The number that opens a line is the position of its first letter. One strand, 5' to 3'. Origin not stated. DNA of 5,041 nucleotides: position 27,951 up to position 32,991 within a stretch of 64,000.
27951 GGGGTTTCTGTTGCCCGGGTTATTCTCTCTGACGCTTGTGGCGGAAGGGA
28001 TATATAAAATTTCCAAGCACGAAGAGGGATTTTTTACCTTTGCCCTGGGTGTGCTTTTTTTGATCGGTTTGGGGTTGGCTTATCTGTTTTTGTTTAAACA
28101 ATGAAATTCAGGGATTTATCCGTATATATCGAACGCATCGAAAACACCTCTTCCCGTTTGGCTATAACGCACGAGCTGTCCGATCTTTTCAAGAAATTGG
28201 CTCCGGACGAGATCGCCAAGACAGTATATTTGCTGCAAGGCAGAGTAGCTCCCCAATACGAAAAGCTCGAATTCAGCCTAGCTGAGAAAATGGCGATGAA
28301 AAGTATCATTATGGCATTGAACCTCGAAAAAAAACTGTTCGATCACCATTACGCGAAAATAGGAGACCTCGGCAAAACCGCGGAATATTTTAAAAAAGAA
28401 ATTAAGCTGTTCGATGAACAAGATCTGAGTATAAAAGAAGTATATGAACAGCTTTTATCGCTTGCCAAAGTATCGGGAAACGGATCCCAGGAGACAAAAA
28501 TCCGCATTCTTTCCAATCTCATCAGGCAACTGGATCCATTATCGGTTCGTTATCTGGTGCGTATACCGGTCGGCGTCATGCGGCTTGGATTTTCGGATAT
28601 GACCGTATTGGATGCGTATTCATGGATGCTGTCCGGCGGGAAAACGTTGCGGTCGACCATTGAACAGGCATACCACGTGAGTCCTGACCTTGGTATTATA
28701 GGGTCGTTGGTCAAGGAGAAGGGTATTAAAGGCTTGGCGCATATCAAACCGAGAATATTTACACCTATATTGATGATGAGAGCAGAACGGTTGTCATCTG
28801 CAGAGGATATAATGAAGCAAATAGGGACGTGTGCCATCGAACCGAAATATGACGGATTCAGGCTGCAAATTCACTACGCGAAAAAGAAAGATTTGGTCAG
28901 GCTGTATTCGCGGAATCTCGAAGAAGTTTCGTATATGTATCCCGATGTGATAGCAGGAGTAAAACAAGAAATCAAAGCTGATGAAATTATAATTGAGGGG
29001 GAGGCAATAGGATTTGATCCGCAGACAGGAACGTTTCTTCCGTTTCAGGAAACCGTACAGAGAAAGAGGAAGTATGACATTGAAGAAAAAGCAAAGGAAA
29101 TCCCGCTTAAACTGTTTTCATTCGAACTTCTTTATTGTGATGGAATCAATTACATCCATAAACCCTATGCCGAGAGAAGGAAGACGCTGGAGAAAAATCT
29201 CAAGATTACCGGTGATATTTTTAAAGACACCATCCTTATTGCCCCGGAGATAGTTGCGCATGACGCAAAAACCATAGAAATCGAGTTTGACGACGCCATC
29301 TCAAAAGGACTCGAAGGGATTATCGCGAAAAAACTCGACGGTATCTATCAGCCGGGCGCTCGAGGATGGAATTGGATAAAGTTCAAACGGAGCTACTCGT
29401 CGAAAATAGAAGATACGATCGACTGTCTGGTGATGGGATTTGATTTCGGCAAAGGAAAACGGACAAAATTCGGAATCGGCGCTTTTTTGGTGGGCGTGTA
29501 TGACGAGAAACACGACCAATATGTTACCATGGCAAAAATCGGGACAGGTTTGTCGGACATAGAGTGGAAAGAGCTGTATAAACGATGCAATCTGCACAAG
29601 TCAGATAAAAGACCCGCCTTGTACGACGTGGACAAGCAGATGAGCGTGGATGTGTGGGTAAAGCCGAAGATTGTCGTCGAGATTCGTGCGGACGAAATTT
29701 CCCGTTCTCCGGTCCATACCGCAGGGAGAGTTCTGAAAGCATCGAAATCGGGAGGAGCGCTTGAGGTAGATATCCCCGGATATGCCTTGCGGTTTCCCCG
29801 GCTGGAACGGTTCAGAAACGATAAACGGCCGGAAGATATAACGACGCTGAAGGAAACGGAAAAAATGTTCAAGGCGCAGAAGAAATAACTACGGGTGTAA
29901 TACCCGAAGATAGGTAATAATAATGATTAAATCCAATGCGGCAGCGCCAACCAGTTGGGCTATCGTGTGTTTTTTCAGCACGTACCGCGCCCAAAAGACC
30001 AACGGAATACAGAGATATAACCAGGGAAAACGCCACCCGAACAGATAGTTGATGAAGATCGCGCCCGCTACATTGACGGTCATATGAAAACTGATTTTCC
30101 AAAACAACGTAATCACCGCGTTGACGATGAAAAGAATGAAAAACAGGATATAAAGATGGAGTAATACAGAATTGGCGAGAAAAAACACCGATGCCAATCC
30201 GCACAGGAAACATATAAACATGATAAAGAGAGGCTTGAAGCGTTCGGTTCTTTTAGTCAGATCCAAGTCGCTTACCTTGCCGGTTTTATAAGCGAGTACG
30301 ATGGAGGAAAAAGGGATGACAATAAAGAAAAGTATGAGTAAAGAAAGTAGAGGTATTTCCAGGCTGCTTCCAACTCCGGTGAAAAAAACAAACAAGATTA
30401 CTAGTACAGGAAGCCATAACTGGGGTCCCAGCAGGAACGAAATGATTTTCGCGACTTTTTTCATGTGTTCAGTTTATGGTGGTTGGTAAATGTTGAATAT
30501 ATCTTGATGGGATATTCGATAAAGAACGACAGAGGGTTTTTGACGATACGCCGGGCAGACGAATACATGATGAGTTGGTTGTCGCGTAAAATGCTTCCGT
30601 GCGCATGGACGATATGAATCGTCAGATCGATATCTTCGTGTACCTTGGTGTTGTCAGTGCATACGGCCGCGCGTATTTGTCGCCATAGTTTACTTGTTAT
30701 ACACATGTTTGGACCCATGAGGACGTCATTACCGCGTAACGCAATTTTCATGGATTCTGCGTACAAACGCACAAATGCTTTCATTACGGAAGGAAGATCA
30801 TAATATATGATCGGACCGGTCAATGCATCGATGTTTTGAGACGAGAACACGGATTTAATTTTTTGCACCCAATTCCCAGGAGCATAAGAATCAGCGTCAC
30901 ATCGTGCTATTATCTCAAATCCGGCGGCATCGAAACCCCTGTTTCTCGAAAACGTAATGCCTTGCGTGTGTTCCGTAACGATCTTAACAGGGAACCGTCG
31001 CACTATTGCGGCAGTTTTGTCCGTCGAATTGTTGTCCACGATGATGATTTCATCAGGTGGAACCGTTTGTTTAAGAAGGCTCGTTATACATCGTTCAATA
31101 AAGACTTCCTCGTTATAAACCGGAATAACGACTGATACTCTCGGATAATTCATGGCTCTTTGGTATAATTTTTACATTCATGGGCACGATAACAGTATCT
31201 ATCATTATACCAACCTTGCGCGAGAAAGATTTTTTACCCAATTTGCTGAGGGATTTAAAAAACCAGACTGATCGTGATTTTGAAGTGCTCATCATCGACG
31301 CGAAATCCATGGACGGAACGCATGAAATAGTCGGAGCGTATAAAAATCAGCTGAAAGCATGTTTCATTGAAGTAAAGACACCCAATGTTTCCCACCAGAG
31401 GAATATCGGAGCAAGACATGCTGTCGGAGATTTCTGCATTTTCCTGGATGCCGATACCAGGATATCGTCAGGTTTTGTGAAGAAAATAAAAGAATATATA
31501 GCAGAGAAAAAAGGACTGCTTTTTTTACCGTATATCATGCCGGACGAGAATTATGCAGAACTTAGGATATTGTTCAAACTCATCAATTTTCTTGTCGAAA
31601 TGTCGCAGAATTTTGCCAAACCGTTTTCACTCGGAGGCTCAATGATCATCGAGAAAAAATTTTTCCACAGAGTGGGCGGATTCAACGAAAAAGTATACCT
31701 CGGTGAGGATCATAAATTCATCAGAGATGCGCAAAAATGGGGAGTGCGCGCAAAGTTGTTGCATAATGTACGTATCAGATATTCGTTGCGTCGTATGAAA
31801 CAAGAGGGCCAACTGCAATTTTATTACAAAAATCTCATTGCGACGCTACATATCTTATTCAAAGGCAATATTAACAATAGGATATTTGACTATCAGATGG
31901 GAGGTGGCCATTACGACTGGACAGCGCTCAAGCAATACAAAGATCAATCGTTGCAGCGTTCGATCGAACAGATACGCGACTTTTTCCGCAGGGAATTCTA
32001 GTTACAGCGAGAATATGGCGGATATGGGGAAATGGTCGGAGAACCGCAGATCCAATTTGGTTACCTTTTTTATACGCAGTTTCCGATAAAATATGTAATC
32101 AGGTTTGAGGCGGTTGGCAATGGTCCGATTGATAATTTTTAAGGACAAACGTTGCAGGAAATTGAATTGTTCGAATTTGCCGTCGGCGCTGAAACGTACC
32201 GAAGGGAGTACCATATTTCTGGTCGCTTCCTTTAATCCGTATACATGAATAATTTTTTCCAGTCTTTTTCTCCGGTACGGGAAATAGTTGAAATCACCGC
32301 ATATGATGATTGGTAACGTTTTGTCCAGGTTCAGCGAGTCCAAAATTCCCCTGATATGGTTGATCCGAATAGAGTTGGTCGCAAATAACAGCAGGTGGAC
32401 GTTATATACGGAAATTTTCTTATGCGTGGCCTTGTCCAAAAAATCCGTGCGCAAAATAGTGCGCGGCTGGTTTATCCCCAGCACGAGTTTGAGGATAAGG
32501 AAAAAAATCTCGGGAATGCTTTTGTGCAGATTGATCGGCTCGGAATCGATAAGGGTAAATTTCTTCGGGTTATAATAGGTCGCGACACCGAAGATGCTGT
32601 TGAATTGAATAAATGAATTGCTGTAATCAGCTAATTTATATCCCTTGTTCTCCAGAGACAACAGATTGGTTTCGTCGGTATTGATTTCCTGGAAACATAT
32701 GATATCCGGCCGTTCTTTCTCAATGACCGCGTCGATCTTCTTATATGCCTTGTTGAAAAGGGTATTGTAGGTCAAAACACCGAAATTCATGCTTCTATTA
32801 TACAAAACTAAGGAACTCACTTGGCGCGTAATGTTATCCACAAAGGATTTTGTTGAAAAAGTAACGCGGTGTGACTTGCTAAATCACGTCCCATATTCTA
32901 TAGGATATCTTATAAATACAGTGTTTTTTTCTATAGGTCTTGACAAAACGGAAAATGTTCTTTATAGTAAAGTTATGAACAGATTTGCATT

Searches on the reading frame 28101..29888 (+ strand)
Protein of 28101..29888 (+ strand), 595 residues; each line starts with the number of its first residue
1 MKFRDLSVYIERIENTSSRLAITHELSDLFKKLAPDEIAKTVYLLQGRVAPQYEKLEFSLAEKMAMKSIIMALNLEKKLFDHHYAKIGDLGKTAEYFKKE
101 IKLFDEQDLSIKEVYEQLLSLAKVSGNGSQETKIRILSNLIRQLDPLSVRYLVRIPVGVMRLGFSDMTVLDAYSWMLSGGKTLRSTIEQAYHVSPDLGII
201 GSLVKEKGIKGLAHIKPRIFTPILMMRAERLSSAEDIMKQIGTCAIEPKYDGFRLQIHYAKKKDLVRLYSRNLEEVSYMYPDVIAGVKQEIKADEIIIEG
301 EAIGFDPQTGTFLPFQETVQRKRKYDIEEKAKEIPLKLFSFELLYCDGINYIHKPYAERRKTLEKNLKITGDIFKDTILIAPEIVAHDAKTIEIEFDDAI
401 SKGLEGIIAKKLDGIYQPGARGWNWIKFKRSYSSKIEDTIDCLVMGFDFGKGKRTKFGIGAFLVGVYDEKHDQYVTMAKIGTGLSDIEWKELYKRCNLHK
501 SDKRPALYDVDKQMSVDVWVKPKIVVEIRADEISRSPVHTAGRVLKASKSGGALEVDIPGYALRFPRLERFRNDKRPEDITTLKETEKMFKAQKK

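Call 21: search_protein_families(library=pfam, proteins=[window:28101-29888:+], max_evalue=0.01)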
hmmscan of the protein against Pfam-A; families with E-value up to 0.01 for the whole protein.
window:28101-29888:+ (595 aa): 3 families
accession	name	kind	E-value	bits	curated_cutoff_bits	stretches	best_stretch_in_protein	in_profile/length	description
PF01068.26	DNA_ligase_A_M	-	1.2e-51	175.7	26.2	1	226-429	2-204/204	ATP dependent DNA ligase domain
PF04675.19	DNA_ligase_A_N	-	2.4e-40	139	24.6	1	2-173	1-173/174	DNA ligase N terminus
PF04679.21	DNA_ligase_A_C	-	1.9e-20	73.5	27.5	1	458-575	4-94/94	ATP dependent DNA ligase C terminal region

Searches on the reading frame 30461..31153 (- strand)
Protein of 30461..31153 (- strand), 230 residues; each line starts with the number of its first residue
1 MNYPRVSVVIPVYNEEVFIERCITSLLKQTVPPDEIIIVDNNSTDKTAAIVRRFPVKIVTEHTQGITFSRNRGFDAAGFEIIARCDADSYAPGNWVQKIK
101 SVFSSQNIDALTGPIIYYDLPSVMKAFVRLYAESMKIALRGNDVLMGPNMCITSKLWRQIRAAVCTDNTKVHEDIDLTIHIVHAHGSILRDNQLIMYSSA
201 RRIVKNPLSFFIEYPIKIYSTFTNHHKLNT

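Call 21: search_protein_families(library=pfam, proteins=[window:30461-31153:-], max_evalue=0.01)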
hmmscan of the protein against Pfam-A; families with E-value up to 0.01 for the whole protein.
window:30461-31153:- (230 aa): 5 families
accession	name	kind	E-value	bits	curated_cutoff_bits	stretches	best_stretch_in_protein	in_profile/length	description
PF00535.33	Glycos_transf_2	-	4.9e-28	98.6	23.3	1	7-142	1-142/168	Glycosyl transferase family 2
PF13641.12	Glyco_tranf_2_3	-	3.4e-14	53.9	27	1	4-186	1-199/230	Glycosyltransferase like family 2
PF10111.15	Glyco_tranf_2_2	-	2.5e-09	37.5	27.3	1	7-112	1-115/276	Glycosyltransferase like family 2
PF13704.12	Glyco_tranf_2_4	-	5.1e-05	24.1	27.5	1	14-76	2-61/98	Glycosyl transferase family 2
PF13632.12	Glyco_trans_2_3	-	0.0075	16.5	27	1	84-181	4-106/198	Glycosyl transferase family group 2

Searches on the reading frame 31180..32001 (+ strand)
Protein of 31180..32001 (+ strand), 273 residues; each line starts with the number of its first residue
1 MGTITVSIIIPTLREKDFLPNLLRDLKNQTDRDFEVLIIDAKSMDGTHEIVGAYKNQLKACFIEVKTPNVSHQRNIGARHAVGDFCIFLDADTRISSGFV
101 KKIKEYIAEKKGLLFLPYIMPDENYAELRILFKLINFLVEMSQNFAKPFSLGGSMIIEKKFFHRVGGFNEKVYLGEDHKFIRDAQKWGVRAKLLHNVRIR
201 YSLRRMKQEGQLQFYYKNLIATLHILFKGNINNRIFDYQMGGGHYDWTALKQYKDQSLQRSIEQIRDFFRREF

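Call 21: search_protein_families(library=pfam, proteins=[window:31180-32001:+], max_evalue=0.01)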
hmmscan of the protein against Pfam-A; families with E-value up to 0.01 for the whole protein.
window:31180-32001:+ (273 aa): 7 families
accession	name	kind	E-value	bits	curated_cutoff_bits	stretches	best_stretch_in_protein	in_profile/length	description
PF00535.33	Glycos_transf_2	-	2.4e-22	80.1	23.3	1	7-163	1-165/168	Glycosyl transferase family 2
PF10111.15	Glyco_tranf_2_2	-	1.2e-12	48.3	27.3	1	7-181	1-196/276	Glycosyltransferase like family 2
PF13506.12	Glyco_transf_21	-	6.8e-08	32.6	21.7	1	78-198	26-151/174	Glycosyl transferase family 21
PF13632.12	Glyco_trans_2_3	-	9.8e-06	25.9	27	1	87-199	3-121/198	Glycosyl transferase family group 2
PF13641.12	Glyco_tranf_2_3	-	0.0008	19.9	27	0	6-107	3-111/230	Glycosyltransferase like family 2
PF13896.12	Glyco_transf_49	-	0.0033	17.2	27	1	70-111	118-159/329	Glycosyl-transferase for dystroglycan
PF02709.20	Glyco_transf_7C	-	0.0056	16.7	23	0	151-191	20-62/78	N-terminal domain of galactosyltransferase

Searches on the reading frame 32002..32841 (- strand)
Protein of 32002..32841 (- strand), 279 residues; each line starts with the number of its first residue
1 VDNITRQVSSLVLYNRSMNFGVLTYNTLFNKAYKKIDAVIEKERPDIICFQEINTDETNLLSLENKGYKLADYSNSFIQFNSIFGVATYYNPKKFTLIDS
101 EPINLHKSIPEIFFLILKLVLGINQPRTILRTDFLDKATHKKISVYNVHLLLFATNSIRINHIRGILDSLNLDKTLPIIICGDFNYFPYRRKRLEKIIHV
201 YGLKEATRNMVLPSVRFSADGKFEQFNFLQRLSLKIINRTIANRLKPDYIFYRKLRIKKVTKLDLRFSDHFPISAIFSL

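Call 22: search_protein_families(library=pfam, proteins=[window:32002-32841:-], max_evalue=0.01)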
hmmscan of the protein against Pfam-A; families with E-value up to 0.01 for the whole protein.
window:32002-32841:- (279 aa): 2 families
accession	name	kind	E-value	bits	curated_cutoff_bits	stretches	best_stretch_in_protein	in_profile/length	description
PF03372.29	Exo_endo_phos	-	9.5e-17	61.9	24.5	1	23-270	1-225/225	Endonuclease/Exonuclease/phosphatase family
PF22669.2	Exo_endo_phos2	-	0.0052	16.8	27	0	140-199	126-193/288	Endonuclease/Exonuclease/phosphatase family 2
